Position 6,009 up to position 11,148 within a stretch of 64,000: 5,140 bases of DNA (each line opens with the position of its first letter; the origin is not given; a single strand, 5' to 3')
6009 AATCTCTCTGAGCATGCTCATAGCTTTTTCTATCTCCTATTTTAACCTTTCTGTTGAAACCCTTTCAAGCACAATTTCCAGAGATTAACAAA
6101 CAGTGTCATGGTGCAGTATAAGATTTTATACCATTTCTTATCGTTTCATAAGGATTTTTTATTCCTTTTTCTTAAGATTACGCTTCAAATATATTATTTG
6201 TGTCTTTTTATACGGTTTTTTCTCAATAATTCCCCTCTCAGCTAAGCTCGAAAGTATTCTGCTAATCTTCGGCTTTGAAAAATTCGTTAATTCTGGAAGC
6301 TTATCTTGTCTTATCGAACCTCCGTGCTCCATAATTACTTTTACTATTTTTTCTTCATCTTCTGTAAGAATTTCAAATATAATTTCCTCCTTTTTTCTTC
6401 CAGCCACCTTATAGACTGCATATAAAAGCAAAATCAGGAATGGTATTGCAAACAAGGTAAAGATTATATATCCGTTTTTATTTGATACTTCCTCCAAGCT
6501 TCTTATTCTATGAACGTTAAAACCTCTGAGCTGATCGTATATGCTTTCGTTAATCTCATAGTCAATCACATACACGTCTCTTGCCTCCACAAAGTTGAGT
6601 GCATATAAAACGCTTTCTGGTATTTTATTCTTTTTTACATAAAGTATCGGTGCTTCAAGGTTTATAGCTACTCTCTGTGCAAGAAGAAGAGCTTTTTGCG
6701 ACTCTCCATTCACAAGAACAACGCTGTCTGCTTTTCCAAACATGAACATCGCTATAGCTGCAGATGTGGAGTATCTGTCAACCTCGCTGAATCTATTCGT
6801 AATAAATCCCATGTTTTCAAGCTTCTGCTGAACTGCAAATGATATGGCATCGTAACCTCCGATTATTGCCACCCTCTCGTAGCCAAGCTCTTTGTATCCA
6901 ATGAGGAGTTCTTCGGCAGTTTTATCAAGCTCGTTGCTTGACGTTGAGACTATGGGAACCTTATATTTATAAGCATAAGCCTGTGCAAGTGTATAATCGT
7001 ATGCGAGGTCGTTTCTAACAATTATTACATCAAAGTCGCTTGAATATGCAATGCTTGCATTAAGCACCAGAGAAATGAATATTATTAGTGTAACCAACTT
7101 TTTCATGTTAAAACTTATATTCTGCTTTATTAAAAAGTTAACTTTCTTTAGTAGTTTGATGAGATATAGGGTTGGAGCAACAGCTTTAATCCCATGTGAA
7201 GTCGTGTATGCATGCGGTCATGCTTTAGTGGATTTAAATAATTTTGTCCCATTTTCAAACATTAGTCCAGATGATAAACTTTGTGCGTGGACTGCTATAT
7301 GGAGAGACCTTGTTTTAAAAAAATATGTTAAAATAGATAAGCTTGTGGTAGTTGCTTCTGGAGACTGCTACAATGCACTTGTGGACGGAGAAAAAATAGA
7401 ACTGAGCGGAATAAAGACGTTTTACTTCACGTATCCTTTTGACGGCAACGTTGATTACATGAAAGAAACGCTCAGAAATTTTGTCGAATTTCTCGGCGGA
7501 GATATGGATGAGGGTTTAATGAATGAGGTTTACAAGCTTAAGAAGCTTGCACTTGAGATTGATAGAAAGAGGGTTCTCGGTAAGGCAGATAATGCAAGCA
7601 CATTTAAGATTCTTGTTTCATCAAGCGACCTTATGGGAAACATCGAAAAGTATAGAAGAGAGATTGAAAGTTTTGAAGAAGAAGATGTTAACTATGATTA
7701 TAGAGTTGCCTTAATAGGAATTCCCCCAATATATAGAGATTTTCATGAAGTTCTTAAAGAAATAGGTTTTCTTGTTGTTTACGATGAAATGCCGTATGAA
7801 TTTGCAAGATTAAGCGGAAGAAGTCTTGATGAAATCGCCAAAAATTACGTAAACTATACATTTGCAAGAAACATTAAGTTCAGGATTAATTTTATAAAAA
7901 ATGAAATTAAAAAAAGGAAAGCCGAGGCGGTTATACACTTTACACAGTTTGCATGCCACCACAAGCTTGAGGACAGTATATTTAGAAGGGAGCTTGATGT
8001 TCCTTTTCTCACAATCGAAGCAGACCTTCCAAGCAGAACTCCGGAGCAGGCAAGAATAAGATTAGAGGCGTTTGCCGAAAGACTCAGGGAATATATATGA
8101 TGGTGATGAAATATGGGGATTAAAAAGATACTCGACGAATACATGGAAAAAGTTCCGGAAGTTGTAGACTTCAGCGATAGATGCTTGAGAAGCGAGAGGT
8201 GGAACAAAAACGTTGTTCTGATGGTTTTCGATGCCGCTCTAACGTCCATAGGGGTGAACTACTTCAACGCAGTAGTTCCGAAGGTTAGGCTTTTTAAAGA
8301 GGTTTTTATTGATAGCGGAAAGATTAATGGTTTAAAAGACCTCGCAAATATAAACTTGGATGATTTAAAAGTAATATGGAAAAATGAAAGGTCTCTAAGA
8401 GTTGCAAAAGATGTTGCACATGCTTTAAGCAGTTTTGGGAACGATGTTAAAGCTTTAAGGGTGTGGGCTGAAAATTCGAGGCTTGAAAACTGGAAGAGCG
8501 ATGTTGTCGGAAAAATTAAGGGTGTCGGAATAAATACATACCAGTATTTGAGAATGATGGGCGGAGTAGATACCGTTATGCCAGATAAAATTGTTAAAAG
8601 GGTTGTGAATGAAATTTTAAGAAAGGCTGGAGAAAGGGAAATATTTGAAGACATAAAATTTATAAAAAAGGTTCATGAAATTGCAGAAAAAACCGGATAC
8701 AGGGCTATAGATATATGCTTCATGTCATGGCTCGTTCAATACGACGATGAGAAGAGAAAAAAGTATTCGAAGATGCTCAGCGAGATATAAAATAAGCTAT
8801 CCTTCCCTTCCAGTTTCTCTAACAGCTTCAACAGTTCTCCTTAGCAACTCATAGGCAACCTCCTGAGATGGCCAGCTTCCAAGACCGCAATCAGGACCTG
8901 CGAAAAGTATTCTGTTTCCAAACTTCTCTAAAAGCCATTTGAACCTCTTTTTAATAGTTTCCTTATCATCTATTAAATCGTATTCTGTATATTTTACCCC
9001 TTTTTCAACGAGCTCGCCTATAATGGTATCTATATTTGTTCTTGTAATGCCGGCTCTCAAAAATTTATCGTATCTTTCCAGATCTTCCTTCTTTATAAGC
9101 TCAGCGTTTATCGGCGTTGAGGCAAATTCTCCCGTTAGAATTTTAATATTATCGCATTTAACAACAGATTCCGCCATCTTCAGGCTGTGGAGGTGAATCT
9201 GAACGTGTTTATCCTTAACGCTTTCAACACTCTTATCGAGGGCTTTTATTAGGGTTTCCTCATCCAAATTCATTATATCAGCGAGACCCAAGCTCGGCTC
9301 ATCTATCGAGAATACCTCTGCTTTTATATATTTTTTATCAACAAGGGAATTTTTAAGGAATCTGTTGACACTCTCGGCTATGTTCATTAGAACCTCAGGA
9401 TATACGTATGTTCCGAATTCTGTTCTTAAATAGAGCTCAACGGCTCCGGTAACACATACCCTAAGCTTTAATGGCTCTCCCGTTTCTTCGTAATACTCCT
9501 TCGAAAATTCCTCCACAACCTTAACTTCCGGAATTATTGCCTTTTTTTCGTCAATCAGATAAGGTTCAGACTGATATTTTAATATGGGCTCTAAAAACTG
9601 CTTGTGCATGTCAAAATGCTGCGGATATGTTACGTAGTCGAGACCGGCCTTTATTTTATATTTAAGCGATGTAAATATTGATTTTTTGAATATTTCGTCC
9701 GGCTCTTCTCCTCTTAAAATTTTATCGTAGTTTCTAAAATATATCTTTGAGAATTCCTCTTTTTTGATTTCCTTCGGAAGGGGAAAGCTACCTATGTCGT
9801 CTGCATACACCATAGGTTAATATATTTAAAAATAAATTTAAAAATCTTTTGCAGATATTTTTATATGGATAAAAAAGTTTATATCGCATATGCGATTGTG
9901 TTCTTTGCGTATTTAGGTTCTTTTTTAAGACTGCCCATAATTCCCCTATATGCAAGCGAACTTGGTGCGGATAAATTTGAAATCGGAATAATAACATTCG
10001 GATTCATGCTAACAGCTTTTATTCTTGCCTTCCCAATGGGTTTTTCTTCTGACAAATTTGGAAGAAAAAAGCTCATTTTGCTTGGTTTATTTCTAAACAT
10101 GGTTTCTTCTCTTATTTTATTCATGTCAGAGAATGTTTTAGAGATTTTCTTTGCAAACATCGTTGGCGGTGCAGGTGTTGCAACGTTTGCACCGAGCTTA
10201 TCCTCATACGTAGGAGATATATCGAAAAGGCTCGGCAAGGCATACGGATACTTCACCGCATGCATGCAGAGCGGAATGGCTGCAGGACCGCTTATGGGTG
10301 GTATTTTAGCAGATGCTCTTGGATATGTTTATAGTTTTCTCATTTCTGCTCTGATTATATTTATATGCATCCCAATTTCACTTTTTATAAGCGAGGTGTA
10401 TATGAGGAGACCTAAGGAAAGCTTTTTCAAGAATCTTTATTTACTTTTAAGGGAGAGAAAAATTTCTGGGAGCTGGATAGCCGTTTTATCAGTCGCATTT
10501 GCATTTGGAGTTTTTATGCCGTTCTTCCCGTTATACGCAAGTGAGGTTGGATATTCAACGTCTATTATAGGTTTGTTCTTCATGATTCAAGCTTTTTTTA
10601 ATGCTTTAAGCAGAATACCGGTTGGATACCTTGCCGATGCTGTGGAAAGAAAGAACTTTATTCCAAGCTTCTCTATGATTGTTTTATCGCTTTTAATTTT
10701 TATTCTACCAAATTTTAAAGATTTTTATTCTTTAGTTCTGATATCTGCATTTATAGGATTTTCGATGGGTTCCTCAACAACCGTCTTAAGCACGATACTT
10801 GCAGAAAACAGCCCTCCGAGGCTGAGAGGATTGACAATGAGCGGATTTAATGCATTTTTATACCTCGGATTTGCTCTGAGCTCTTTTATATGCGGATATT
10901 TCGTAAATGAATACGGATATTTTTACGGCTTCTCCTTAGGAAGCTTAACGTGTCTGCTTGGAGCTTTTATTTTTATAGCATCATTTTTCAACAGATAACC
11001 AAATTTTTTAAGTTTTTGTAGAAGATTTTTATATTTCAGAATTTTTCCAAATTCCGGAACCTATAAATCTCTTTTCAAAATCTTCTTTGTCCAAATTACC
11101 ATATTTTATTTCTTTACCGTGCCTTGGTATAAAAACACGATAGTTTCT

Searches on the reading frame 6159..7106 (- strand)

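Call 25: search_protein_families(library=pfam, proteins=[window:6159-7106:-], max_evalue=0.0001)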
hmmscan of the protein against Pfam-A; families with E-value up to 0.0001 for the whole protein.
window:6159-7106:- (315 aa): 3 families
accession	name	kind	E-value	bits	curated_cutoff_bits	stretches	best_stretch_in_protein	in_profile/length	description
PF24034.1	DUF7343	-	2.2e-13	50.3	27.6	1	248-305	2-59/62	Domain of unknown function (DUF7343)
PF04122.17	CW_binding_2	-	9.7e-11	42.5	24.9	1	105-181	1-62/73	Cell wall binding domain 2 (CWB2)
PF01978.25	TrmB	-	5.6e-05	23.3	25.6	0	247-301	6-59/68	Sugar-specific transcriptional regulator TrmB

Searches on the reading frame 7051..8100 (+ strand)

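Call 25: search_protein_families(library=pfam, proteins=[window:7051-8100:+], max_evalue=0.0001)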
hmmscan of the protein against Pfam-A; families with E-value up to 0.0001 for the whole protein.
window:7051-8100:+ (349 aa): 1 family
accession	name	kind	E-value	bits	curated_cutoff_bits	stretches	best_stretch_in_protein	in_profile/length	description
PF06050.19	HGD-D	-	1e-26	94.8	28.4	1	47-345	4-342/342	2-hydroxyglutaryl-CoA dehydratase, D-component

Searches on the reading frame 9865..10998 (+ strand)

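Call 25: search_protein_families(library=pfam, proteins=[window:9865-10998:+], max_evalue=0.0001)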
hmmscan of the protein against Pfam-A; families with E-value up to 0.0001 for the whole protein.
window:9865-10998:+ (377 aa): 4 families
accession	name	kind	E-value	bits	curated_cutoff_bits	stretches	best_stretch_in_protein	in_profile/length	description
PF07690.21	MFS_1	-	1.7e-51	175.6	33.4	2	10-183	3-182/347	Major Facilitator Superfamily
PF00083.30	Sugar_tr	-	2.1e-19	70.2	22.3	2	29-121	37-132/452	Sugar (and other) transporter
PF12832.13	MFS_1_like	-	1.5e-12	47.7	25.2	2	213-371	14-170/373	MFS_1 like family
PF05977.19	MFS_3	-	2.8e-10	39.7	27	1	15-372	22-392/524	Transmembrane secretion effector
